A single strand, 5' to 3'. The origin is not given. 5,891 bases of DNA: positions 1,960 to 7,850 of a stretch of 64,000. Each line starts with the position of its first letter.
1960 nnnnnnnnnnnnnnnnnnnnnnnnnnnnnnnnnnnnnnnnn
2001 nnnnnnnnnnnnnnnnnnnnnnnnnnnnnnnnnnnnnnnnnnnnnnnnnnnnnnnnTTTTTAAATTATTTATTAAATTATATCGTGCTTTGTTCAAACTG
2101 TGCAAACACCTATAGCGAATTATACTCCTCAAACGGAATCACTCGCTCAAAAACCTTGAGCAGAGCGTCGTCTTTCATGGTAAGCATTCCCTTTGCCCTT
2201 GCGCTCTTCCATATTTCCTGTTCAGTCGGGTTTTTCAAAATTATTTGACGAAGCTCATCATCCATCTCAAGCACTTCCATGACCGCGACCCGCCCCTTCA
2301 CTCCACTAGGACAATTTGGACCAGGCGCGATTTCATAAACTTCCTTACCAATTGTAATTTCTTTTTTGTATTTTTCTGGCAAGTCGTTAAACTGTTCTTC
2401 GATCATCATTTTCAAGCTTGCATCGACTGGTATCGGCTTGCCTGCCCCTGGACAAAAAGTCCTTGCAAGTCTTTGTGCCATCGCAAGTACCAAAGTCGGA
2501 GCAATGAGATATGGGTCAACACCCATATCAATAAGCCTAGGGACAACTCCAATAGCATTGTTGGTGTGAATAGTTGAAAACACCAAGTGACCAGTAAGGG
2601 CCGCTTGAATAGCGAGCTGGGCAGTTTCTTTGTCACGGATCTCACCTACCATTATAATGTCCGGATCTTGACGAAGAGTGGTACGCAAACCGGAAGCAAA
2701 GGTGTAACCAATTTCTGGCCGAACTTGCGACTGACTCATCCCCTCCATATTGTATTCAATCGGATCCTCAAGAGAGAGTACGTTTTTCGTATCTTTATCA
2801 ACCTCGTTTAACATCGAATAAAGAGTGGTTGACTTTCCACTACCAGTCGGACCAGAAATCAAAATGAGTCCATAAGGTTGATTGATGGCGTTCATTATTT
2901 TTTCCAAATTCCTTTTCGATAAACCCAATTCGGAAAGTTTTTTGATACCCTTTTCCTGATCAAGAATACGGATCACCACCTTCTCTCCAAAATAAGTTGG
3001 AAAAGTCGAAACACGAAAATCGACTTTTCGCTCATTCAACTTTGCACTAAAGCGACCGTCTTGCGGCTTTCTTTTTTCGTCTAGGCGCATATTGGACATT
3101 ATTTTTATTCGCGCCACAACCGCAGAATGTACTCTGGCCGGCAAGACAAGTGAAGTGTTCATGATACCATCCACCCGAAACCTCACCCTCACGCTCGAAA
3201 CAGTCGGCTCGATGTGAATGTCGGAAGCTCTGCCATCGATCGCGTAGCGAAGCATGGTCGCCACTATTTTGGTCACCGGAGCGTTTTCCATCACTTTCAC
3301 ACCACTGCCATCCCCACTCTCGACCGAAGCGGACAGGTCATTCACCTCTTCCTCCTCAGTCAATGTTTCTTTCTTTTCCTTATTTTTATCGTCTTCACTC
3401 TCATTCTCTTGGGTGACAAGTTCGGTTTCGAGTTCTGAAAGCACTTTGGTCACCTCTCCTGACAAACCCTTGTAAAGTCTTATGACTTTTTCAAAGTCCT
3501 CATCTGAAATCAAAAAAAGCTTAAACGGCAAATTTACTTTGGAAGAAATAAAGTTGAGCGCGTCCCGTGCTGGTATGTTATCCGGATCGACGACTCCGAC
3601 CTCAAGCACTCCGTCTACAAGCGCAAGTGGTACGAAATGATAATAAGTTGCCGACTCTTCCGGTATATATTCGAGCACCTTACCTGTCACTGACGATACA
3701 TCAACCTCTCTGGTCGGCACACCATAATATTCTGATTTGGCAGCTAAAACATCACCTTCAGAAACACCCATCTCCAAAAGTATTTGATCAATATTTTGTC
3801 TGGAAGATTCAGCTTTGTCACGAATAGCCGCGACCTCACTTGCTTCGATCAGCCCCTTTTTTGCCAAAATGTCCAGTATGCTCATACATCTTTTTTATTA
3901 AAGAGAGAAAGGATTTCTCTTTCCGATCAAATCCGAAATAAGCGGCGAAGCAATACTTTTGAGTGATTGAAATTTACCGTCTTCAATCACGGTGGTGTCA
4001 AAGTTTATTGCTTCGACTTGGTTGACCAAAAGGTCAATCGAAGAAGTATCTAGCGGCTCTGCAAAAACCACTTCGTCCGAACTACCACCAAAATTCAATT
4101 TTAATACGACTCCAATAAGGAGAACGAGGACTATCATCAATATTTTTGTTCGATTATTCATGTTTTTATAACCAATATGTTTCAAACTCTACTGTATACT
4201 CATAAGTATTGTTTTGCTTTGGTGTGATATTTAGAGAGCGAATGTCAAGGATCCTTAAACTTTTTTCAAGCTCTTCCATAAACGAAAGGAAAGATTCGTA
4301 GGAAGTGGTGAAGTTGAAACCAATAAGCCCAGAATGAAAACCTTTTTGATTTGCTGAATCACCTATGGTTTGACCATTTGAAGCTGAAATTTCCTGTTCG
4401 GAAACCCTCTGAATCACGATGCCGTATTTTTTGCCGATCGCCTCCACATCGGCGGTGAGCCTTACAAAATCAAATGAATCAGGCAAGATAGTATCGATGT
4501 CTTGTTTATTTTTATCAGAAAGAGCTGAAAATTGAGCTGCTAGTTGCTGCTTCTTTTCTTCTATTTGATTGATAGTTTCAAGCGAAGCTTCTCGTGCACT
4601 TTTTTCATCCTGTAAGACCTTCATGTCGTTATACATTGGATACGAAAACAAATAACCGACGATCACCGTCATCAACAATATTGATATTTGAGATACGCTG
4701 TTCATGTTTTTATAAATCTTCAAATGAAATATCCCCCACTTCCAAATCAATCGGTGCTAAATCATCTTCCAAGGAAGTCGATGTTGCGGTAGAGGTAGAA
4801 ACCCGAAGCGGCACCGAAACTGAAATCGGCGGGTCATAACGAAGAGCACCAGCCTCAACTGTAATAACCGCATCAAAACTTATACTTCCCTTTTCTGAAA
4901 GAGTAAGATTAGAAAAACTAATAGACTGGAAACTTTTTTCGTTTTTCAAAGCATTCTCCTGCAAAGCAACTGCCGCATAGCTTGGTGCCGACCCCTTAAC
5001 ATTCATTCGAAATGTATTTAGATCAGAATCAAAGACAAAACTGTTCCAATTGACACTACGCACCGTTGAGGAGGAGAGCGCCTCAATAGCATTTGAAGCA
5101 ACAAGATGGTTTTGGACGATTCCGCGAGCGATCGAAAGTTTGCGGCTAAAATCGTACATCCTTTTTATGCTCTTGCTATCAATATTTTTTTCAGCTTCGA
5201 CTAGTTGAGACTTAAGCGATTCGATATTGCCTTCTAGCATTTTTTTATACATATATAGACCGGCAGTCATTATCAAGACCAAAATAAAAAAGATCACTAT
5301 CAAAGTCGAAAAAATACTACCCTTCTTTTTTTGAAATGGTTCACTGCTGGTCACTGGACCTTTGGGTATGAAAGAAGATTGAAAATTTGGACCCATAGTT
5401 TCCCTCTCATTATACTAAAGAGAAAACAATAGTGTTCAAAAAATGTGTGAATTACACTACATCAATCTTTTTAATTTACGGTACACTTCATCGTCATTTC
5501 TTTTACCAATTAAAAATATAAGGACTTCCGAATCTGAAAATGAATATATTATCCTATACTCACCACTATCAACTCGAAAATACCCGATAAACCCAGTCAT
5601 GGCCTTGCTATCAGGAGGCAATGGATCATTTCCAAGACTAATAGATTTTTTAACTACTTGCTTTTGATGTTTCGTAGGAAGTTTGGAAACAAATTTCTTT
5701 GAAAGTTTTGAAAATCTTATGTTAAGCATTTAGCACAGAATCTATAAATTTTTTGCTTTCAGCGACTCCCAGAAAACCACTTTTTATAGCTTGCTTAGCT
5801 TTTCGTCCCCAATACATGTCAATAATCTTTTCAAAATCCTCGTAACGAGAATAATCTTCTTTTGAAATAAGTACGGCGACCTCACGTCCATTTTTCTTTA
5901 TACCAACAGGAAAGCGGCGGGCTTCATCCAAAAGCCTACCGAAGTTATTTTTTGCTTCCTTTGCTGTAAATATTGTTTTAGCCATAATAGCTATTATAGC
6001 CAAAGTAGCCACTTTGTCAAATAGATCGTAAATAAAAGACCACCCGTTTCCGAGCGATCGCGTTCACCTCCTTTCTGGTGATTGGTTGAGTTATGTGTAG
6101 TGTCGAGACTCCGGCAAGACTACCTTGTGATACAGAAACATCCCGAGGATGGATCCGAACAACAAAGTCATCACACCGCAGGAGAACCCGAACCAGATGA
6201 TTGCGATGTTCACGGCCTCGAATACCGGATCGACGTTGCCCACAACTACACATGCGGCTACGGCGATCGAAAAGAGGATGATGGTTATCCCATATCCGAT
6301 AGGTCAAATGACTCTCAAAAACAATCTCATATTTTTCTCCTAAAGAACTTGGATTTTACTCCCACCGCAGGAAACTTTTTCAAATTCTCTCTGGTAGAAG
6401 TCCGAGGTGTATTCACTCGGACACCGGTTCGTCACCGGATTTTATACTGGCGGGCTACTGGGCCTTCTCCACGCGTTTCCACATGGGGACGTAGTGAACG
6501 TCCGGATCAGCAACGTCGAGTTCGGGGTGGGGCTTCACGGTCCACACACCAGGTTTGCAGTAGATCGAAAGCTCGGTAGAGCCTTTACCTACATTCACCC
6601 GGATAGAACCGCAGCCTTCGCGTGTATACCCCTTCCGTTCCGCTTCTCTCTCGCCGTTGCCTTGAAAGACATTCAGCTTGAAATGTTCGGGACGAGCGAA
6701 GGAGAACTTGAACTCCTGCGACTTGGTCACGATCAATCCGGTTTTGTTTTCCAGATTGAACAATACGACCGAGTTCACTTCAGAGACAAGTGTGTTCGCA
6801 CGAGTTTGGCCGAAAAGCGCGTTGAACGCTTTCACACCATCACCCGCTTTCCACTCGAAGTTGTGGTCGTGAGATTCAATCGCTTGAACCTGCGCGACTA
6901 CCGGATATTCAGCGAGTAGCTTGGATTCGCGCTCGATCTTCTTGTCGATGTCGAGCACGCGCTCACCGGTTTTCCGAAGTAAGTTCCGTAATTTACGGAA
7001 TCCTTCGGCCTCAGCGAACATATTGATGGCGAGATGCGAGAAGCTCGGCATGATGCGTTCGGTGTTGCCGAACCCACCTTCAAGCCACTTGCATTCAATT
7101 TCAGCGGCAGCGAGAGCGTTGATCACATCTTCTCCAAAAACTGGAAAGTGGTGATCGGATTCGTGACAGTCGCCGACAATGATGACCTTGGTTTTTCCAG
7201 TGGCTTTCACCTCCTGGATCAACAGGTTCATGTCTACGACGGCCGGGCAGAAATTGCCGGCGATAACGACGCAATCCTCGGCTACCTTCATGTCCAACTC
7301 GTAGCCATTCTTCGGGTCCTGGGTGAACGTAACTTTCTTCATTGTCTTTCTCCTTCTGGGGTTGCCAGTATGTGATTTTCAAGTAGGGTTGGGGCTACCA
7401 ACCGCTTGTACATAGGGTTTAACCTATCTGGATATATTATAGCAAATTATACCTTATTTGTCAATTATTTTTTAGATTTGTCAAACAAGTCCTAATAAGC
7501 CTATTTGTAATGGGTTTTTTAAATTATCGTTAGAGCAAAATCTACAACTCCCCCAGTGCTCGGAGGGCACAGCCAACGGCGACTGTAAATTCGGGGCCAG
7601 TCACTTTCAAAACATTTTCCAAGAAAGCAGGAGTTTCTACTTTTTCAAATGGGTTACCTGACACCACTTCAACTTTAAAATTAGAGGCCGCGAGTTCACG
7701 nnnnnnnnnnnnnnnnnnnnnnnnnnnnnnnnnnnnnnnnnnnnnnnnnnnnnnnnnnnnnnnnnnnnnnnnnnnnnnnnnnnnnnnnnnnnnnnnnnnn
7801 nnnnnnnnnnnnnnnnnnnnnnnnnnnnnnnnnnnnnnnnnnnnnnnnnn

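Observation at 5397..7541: Foreign GC-rich cassette (Phd/RelE plus a hydrolase-like gene plus a consensus promoter) inserted inside the pilMNO operon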

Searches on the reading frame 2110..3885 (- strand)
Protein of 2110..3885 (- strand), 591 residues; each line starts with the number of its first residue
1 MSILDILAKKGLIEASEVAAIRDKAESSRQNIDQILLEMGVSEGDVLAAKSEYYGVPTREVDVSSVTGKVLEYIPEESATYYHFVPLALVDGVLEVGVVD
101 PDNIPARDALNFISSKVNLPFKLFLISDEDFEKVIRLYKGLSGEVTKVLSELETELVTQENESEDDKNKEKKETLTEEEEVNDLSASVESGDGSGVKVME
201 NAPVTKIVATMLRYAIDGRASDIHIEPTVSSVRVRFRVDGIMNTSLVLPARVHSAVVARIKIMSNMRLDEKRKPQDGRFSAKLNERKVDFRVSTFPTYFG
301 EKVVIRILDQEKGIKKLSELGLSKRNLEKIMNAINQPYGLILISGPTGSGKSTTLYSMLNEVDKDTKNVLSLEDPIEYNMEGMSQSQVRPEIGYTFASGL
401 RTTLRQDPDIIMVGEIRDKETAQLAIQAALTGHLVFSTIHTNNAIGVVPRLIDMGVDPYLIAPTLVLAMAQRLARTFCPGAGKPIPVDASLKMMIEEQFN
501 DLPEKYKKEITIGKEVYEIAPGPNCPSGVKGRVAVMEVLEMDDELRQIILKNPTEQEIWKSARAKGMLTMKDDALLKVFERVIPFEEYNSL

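Call 95: search_protein_families(library=pfam, proteins=[window:2110-3885:-], max_evalue=0.001)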
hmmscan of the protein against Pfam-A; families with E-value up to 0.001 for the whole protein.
window:2110-3885:- (591 aa): 3 families
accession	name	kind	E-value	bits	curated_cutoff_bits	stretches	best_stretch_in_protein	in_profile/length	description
PF00437.27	T2SSE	-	2.8e-118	395.2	24.9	1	200-588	4-368/370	Type II/IV secretion system protein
PF05157.20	MshEN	-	3.3e-10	40.3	23.1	1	54-141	1-86/90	MshEN domain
PF00005.33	ABC_tran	-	0.00098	20.2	25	0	340-398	13-67/137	ABC transporter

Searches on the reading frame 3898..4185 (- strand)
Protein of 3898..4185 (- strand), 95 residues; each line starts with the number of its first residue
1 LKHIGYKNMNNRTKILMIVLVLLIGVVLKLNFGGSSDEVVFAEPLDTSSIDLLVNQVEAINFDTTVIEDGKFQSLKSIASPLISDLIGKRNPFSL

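Call 4: search_protein_families(library=pfam, proteins=[window:3898-4185:-], max_evalue=0.1)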
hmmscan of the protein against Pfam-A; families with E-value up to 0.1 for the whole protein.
window:3898-4185:- (95 aa): 0 families

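Call 11: search_protein_families(library=ncbifam, proteins=[window:3898-4185:-], max_evalue=0.1)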
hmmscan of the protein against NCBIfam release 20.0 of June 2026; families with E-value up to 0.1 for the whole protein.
window:3898-4185:- (95 aa): 1 family
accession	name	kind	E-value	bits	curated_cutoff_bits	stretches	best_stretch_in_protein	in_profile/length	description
NF041656.1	CPBP_MmRce1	equivalog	0.024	14.2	425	1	15-80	90-157/271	MmRce1 family CPBP family CAAX prenyl protease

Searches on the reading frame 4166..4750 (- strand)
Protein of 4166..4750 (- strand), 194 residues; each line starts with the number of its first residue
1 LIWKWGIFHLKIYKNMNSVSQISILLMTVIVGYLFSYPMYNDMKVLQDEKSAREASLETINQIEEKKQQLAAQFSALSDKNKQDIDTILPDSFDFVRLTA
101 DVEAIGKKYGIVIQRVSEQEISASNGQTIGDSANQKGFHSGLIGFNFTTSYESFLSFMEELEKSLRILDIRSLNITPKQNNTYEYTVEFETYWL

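Call 4: search_protein_families(library=pfam, proteins=[window:4166-4750:-], max_evalue=0.1)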
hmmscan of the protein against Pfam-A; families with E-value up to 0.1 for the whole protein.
window:4166-4750:- (194 aa): 4 families
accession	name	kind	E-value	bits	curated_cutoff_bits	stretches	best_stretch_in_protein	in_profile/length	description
PF04350.18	PilO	-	0.00017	22.2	22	1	54-192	12-141/145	Pilus assembly protein, PilO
PF14880.11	COX14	-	0.015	15.5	25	1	23-58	20-58/59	Cytochrome oxidase c assembly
PF03894.20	XFP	-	0.044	14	22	1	71-159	4-96/177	D-xylulose 5-phosphate/D-fructose 6-phosphate phosphoketolase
PF04192.17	Utp21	-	0.091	13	30.8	0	119-182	70-133/209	Utp21 specific WD40 associated putative domain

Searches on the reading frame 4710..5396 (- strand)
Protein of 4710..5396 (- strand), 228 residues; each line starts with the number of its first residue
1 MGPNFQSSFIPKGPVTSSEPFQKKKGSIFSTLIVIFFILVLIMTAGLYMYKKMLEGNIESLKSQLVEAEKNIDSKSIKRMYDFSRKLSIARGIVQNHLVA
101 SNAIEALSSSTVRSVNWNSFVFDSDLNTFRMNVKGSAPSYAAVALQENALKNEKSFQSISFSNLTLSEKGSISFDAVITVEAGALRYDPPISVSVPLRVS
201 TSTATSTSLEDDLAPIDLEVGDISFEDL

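Call 4: search_protein_families(library=pfam, proteins=[window:4710-5396:-], max_evalue=0.1)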
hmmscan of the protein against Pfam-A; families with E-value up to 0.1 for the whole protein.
window:4710-5396:- (228 aa): 1 family
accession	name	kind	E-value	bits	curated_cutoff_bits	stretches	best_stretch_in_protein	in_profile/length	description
PF14502.12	HTH_41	-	0.061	13.2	25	0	77-98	6-30/48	Helix-turn-helix domain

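Call 10: search_protein_families(library=phrogs, proteins=[window:4710-5396:-], max_evalue=0.1)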
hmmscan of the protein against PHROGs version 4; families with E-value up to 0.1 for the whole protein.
window:4710-5396:- (228 aa): 1 family
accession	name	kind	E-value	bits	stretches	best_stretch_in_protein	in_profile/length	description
phrog_739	-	lysis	0.002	19.3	1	32-80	7-53/122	Rz-like spanin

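Call 11: search_protein_families(library=ncbifam, proteins=[window:4710-5396:-], max_evalue=0.1)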
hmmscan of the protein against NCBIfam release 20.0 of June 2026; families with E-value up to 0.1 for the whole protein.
window:4710-5396:- (228 aa): 3 families
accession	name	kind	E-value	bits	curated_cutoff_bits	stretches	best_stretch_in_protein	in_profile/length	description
NF046074.1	UpsB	equivalog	0.0028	17.7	70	1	26-77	4-53/126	pilin subunit UpsB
NF045624.1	filament_FraC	equivalog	0.013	15.5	100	1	25-104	85-163/170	filament integrity protein FraC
NF042931.1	SAG1386_EF1546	equivalog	0.025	14.7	80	1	23-79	24-80/158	SAG1386/EF1546 family surface-associated protein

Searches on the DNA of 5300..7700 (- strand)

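Call 32: search_rna_families(source=window, start=5300, end=7700, threshold=evalue, max_evalue=10)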
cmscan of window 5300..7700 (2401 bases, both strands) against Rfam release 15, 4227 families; matches with E-value up to 10: 3.
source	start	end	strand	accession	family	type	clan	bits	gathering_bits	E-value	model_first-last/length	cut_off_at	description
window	7404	7503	-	RF02528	SSRC41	Gene; sRNA;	-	22.2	60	9.9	1-111/111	no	Streptococcus sRNA SSRC41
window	5936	6008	-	RF01160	sn2841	Gene; snRNA; snoRNA; CD-box;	-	18.1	45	2.5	1-72/72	no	Small nucleolar RNA sn2841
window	5564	5649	+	RF01929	bxd_1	Gene; lncRNA;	-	13.9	75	6.4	1-86/86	no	Bithoraxoid conserved region 1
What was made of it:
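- On IS element / TnpB- or IscB-type RNA-guided nuclease with ωRNA: Rfam finds nothing even at E≤10 (call 32).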

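Call 69: build_rna_model(alignment_id=A4, structure=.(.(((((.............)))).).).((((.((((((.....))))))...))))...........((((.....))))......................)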
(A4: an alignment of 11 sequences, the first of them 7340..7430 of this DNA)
Model R1 built from alignment A4 (11 sequences, 105 columns); structure: as given.
model positions 91; base pairs 20; branch points 2; effective number of sequences 2.32; information 0.627 bits per position. Calibrated on 0.2 Mb of random sequence (short: E-values are rough).
structure used (alignment columns):
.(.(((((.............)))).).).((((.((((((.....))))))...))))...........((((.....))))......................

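Call 70: search_with_rna_model(model_id=R1, sources=[window, L004, L006, L050, L051, L052, L053, L054, L055, L056, L057, L063, L007, L008, L009, L011, L012, L013, L014, L016, L019, L030, L035], max_evalue=1, make_alignment=true)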
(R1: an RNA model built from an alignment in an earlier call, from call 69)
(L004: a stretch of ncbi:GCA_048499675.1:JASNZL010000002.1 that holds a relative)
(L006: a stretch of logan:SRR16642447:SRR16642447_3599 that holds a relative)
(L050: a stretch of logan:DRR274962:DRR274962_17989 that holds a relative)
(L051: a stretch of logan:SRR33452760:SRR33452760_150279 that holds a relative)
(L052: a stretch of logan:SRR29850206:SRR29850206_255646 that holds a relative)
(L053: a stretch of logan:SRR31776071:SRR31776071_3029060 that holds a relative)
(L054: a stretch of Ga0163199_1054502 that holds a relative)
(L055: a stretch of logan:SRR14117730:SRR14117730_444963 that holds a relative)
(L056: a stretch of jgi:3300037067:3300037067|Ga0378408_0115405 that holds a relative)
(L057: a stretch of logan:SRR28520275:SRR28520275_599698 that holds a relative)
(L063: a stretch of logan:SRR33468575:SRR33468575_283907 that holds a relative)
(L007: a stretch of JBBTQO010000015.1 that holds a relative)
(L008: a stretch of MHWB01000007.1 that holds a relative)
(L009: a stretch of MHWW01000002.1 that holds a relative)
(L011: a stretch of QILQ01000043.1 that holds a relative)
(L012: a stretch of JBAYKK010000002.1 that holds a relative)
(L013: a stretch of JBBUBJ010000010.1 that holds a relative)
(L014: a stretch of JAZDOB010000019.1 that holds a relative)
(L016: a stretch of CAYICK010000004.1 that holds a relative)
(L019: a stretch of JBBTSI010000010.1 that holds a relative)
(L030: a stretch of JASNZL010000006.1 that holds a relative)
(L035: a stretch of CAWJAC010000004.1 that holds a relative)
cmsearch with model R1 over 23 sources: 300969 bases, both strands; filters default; matches with E-value up to 1: 12.
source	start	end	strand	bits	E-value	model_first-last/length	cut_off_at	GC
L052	1143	1233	+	111.7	3.6e-22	1-91/91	no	0.45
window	7340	7430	-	110.3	7.3e-22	1-91/91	no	0.46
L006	5913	6003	+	108.3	2.1e-21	1-91/91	no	0.46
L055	1571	1661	+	107.2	3.6e-21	1-91/91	no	0.42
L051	5914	6003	+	105.6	8.4e-21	1-91/91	no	0.47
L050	5984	6075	+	103.5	2.5e-20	1-91/91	no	0.43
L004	5984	6074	+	100.4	1.2e-19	1-91/91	no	0.44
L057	351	442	+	92.7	6.3e-18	1-91/91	no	0.48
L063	644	735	+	88.2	6.2e-17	1-91/91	no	0.42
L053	2607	2705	+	71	4.4e-13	1-91/91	no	0.53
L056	490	585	+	56.5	7.4e-10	1-91/91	no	0.43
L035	13772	13867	+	21.9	0.041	1-91/91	no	0.45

Alignment A5: 12 matches aligned to the model, 117 columns, each read 5' to 3' on its own strand. Consensus structure (alignment columns), stored with it:
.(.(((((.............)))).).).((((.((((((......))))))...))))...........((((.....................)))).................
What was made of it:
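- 7340..7430 (-): Conserved 91-nt leader with three hairpins: P1 AUAGG/CCUAU; P2 with outer stem CAAG/CUUG and inner stem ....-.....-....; P3 CUGG-YAACC-CCAG, ending 2 nt before the SD sequence AAGGAG. Covariance model R1 hits 11 loci at E 1e-10 to 1e-22 and only this one site in the window (call 70).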
